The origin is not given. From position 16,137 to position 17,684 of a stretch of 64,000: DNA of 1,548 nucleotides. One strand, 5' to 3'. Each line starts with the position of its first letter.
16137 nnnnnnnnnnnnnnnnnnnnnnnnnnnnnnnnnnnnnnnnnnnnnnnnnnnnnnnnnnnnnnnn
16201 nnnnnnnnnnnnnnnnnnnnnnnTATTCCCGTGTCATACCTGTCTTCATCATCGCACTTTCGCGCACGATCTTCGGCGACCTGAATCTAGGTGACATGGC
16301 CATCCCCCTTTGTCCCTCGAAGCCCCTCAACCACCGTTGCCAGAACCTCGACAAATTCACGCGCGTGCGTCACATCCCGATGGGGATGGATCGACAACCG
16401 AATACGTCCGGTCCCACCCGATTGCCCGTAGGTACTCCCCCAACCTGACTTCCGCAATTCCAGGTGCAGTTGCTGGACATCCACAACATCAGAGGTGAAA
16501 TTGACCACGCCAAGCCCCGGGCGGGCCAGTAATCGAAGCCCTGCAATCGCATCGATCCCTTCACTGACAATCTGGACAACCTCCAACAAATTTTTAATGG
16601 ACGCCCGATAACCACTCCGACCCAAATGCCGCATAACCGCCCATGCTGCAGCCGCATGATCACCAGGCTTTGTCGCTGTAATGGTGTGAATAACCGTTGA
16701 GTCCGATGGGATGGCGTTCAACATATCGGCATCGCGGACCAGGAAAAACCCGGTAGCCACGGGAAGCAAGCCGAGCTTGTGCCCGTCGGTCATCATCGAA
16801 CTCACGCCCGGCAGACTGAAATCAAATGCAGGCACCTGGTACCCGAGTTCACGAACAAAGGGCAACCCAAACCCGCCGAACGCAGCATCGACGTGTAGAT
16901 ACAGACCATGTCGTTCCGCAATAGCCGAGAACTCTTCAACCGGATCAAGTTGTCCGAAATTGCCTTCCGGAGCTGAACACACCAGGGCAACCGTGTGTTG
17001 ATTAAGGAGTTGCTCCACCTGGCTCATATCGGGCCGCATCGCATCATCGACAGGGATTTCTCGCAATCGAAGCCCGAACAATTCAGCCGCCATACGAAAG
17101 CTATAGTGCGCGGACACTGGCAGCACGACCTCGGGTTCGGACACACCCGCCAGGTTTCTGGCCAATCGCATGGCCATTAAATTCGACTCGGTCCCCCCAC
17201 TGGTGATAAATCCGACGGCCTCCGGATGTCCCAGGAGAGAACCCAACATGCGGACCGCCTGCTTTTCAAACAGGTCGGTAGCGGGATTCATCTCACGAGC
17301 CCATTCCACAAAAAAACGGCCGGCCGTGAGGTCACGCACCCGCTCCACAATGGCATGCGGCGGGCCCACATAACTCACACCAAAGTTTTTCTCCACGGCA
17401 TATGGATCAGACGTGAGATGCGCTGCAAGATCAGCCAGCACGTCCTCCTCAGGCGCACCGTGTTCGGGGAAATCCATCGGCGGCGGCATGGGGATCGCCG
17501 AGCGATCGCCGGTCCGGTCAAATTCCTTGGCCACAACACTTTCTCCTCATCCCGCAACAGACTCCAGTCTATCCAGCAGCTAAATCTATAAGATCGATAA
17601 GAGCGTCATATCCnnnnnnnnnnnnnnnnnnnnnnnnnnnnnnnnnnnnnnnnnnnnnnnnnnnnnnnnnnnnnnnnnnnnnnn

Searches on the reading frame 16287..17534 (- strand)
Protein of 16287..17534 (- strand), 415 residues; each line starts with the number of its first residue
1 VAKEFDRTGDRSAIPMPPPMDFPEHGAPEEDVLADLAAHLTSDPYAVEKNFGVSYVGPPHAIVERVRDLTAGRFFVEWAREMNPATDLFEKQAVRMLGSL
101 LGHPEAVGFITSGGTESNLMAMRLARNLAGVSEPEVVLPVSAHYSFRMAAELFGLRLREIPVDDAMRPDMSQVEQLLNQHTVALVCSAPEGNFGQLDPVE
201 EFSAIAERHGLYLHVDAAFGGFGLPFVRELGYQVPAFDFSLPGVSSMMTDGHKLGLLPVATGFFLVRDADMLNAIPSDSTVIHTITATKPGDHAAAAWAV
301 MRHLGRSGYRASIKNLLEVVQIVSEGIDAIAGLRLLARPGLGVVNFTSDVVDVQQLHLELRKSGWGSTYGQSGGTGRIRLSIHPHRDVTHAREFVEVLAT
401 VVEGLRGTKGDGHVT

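Call 58: search_protein_families(library=pfam, proteins=[window:16287-17534:-])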
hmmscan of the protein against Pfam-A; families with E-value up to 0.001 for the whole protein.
window:16287-17534:- (415 aa): 5 families
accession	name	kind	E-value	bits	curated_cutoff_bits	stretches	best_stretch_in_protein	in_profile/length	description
PF00282.25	Pyridoxal_deC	-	6.3e-28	98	27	1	69-347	62-373/375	Pyridoxal-dependent decarboxylase conserved domain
PF00266.25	Aminotran_5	-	2.2e-13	50.4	21.5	1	111-218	67-177/371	Aminotransferase class-V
PF00155.27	Aminotran_1_2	-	3.4e-08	33.5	19.7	1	109-225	70-194/361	Aminotransferase class I and II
PF01041.23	DegT_DnrJ_EryC1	-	5e-06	26.4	19.8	1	83-218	23-147/360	DegT/DnrJ/EryC1/StrS aminotransferase family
PF01212.27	Beta_elim_lyase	-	0.00057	19.7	27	1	100-218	44-170/288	Beta-eliminating lyase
